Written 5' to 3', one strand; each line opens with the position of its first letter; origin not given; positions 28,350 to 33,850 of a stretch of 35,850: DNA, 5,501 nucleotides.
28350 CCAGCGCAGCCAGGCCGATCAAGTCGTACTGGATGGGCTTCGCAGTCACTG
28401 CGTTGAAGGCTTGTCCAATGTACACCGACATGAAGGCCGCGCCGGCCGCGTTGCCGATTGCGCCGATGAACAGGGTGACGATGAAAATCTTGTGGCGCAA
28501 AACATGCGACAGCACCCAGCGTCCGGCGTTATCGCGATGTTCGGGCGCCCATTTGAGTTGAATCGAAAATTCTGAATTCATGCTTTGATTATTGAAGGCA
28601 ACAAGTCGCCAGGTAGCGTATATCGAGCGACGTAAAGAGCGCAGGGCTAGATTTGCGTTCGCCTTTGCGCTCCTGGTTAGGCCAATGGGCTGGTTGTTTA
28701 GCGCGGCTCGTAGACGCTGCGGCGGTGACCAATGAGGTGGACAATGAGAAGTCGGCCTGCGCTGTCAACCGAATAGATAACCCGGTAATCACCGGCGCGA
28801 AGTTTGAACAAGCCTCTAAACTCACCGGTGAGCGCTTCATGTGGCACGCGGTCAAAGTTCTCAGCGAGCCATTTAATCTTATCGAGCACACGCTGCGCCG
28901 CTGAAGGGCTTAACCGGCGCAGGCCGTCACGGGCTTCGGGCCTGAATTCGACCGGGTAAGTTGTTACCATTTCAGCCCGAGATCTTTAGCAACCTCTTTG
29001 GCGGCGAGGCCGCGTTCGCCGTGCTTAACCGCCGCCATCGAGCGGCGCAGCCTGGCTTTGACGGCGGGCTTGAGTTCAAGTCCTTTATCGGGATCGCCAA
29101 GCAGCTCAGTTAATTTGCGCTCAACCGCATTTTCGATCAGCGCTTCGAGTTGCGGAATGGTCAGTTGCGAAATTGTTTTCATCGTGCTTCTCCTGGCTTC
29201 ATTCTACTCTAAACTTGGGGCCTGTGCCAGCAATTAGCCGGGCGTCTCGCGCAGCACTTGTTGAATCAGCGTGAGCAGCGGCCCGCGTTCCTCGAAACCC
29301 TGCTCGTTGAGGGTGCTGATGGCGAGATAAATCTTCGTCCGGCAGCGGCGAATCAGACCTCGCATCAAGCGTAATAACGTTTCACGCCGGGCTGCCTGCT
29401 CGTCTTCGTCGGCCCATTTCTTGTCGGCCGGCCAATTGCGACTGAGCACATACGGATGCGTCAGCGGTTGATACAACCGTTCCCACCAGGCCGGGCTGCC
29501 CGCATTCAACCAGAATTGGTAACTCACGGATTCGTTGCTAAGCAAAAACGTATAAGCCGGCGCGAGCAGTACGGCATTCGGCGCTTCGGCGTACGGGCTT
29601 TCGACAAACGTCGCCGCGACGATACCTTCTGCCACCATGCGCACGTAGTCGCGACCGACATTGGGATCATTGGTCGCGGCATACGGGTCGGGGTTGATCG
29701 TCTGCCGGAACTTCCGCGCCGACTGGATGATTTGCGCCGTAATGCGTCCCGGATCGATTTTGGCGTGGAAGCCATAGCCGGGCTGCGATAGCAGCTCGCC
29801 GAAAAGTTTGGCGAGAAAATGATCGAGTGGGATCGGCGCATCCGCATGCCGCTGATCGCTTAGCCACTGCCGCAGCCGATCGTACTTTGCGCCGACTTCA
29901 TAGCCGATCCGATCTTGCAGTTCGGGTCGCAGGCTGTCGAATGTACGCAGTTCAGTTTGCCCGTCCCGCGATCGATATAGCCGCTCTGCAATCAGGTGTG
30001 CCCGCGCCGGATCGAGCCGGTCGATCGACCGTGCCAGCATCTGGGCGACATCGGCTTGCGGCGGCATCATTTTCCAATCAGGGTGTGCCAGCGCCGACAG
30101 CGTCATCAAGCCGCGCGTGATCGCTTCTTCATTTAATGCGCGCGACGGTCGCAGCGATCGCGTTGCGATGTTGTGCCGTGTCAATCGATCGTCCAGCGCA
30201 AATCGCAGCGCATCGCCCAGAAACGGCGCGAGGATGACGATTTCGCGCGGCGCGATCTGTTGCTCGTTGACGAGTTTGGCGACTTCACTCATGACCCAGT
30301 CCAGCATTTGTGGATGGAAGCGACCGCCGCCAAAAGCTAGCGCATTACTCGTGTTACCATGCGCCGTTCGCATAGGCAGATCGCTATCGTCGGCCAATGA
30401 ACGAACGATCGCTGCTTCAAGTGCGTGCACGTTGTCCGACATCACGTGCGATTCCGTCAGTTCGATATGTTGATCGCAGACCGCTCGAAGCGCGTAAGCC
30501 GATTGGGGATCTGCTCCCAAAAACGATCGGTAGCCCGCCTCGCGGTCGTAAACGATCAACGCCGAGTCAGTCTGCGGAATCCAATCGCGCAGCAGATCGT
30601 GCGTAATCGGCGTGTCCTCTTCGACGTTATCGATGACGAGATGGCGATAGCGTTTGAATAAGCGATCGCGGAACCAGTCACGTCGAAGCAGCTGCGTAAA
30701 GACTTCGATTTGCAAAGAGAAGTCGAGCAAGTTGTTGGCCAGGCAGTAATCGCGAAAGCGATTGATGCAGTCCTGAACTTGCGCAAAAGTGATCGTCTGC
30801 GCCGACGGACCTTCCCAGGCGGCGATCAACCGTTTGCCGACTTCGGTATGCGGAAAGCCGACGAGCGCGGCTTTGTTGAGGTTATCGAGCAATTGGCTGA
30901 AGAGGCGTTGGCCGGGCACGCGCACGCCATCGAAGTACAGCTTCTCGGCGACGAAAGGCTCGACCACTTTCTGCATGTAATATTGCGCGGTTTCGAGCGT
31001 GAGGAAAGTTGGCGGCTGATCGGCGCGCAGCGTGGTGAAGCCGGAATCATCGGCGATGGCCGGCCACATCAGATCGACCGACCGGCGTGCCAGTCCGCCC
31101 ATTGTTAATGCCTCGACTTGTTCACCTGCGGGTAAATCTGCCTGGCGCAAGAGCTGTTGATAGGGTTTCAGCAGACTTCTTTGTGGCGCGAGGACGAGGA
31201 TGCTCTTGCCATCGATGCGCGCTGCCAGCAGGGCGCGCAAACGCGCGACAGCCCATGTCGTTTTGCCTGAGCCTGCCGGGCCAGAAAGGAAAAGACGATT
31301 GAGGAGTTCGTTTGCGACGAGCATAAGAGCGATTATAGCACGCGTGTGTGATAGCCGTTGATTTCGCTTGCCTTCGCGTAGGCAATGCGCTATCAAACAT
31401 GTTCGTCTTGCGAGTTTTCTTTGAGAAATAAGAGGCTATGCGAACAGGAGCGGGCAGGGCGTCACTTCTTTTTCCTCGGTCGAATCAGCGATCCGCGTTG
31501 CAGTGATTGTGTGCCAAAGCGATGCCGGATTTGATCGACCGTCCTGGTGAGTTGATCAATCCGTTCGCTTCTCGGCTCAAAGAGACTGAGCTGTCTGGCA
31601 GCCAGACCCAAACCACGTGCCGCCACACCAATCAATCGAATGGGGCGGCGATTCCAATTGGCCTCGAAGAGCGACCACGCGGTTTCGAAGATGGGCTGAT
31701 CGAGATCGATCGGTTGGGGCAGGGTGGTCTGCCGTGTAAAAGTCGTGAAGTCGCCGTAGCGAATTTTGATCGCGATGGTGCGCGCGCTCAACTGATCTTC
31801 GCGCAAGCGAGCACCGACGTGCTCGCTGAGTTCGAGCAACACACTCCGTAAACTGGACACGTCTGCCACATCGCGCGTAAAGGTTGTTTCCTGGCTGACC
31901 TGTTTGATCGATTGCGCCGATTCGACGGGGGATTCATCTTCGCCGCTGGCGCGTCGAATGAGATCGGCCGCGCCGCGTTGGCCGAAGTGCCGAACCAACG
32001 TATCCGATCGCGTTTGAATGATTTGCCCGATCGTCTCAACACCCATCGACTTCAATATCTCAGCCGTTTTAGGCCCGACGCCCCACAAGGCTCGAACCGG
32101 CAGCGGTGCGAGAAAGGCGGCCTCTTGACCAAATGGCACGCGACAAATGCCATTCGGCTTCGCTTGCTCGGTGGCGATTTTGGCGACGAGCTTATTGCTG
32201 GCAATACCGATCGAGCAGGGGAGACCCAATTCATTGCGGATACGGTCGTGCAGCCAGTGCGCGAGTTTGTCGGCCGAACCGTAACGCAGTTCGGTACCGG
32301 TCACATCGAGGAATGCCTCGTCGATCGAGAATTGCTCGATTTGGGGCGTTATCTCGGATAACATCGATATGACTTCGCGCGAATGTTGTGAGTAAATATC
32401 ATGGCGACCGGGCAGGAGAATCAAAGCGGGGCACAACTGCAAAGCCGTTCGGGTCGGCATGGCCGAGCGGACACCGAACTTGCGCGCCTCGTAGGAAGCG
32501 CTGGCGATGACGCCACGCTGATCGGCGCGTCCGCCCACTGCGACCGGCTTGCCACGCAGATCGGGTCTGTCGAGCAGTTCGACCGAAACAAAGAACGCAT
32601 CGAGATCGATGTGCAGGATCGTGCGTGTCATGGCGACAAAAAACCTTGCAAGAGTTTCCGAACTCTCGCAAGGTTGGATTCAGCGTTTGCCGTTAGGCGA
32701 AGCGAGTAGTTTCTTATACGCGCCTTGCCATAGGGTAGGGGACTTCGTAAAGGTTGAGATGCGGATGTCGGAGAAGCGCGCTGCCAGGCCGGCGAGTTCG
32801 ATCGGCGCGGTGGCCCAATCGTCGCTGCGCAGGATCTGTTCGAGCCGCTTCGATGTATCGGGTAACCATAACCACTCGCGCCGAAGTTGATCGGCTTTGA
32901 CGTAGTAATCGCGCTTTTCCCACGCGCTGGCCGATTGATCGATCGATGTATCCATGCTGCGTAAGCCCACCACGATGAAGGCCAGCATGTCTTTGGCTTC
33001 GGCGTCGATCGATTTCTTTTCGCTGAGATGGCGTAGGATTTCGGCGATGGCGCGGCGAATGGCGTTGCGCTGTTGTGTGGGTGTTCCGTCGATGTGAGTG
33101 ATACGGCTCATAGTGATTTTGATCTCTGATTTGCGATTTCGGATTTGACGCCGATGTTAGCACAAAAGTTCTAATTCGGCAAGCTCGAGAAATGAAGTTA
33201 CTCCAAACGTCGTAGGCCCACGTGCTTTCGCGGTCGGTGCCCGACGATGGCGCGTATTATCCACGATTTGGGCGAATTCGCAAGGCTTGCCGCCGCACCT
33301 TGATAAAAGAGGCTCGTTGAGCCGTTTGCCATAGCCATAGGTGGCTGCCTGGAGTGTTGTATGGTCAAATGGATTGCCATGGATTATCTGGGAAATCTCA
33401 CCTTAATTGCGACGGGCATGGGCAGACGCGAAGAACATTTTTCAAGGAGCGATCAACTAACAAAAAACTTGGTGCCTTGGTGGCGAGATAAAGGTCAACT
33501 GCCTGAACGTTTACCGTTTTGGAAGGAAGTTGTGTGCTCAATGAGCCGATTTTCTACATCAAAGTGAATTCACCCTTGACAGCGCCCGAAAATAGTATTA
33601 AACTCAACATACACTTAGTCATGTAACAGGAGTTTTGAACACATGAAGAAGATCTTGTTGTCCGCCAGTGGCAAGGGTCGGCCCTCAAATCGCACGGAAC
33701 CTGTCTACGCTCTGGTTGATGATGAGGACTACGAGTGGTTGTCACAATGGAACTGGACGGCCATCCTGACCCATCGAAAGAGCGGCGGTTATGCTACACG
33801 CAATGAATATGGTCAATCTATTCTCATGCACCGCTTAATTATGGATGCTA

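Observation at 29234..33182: Putatively SOS-controlled cassette: unknown 143-aa protein, terminator, Pol IV, nuclease-less AddB-like protein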

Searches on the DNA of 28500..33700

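Call 67: search_rna_families(source=window, start=28500, end=33700, threshold=evalue, max_evalue=1)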
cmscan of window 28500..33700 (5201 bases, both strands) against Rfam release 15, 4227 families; matches with E-value up to 1: 0.
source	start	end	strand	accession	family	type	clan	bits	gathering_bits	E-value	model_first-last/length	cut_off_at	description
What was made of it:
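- Tried and rejected: No RNA family at E <= 1 (call 67).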

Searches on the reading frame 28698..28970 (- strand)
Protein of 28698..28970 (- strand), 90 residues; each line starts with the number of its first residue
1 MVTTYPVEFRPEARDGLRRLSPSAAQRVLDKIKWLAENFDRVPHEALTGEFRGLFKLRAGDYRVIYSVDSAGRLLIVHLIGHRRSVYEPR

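Call 5: search_protein_families(library=pfam, proteins=[window:28698-28970:-], max_evalue=0.01)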
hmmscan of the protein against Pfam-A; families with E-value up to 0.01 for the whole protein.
window:28698-28970:- (90 aa): 1 family
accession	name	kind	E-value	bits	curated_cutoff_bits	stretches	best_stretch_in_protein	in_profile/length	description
PF05016.21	ParE_toxin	-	7.8e-09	36.4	23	1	7-85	1-87/89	ParE toxin of type II toxin-antitoxin system, parDE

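Call 9: search_protein_families(library=ncbifam, proteins=[window:28698-28970:-], max_evalue=0.01)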
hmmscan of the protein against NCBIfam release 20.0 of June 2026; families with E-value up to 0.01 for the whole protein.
window:28698-28970:- (90 aa): 1 family
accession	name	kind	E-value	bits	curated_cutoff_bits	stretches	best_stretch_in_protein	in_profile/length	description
TIGR02385.1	RelE_StbE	subfamily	0.00058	20.3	27.9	1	26-86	24-87/88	type II toxin-antitoxin system mRNA interferase toxin, RelE/StbE family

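Call 10: search_protein_families(library=padloc, proteins=[window:28698-28970:-], max_evalue=0.01)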
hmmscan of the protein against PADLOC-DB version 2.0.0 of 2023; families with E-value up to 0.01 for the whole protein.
window:28698-28970:- (90 aa): 0 families

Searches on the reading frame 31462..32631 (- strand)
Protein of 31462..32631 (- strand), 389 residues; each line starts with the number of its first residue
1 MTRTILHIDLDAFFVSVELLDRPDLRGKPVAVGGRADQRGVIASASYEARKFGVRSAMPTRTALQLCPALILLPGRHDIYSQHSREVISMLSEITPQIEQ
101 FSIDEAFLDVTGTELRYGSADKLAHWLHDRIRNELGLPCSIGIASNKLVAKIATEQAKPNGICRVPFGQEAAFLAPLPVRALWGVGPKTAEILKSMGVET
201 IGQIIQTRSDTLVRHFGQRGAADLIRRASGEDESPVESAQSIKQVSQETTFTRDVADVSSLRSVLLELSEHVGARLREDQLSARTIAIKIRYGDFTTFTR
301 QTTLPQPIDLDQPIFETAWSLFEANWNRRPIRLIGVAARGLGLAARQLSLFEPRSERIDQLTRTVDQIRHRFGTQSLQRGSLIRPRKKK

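Call 5: search_protein_families(library=pfam, proteins=[window:31462-32631:-], max_evalue=0.01)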
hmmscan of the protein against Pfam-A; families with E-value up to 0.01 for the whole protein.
window:31462-32631:- (389 aa): 6 families
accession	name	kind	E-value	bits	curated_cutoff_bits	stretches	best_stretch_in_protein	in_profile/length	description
PF00817.25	IMS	-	1.1e-52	178.4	23.2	1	8-155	1-148/148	impB/mucB/samB family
PF11799.13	IMS_C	-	5.8e-32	110.8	20.7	1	243-350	2-109/109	impB/mucB/samB family C-terminal domain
PF11798.14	IMS_HHH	-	1e-07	32.2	24.4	1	171-198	5-32/32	IMS family HHH motif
PF21999.2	IMS_HHH_1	-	6.1e-05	23.8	27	1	182-232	3-53/53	DNA polymerase-iota, thumb domain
PF10391.15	DNA_pol_lambd_f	-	0.00067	19.9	29.8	1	183-213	7-37/51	Fingers domain of DNA polymerase lambda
PF21704.3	POLH-Rev1_HhH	-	0.0019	18.8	27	0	177-221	1-46/56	DNApol eta/Rev1, HhH motif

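Call 9: search_protein_families(library=ncbifam, proteins=[window:31462-32631:-], max_evalue=0.01)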
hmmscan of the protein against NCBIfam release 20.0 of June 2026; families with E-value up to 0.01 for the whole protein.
window:31462-32631:- (389 aa): 11 families
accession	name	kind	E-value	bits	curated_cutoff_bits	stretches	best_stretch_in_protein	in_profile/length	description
NF002882.0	PRK03348.1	equivalog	5.6e-115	384.7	389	1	2-364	4-366/461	DNA polymerase IV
NF002677.0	PRK02406.1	equivalog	1.7e-104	349.8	256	1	2-339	5-341/357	DNA polymerase IV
NF002751.0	PRK02794.1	equivalog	3.3e-104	349.1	371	1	4-387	39-422/425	DNA polymerase IV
NF003015.0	PRK03858.1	subfamily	6.2e-103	344.9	367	1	3-384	7-387/399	DNA polymerase IV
NF002492.0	PRK01810.1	equivalog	2.2e-99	333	399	1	2-385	9-397/412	DNA polymerase IV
NF002848.0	PRK03103.1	subfamily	1.9e-96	323.1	381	1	1-381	2-390/410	DNA polymerase IV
NF010731.0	PRK14133.1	equivalog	1.3e-88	297.6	362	1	1-351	1-347/352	DNA polymerase IV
NF002883.0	PRK03352.1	equivalog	2.1e-83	280.4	330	1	1-337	3-338/347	DNA polymerase IV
NF002292.0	PRK01216.1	equivalog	2.8e-52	177.9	339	1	5-336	3-334/351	DNA polymerase IV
NF002955.0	PRK03609.1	subfamily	5.7e-34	117.8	431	1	8-296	5-298/422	translesion error-prone DNA polymerase V subunit UmuC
TIGR03491.1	TIGR03491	subfamily_domain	0.0082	15.1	97.45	0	181-238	216-275/462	TM0106 family RecB-like putative nuclease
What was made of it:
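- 31462..32631 (-): dinB (DNA polymerase IV, 389 aa; QLSLF clamp-binding-type motif near the C-terminus). Calls 5, 9.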

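Call 10: search_protein_families(library=padloc, proteins=[window:31462-32631:-], max_evalue=0.01)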
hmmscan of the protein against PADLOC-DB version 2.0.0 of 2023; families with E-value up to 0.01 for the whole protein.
window:31462-32631:- (389 aa): 0 families
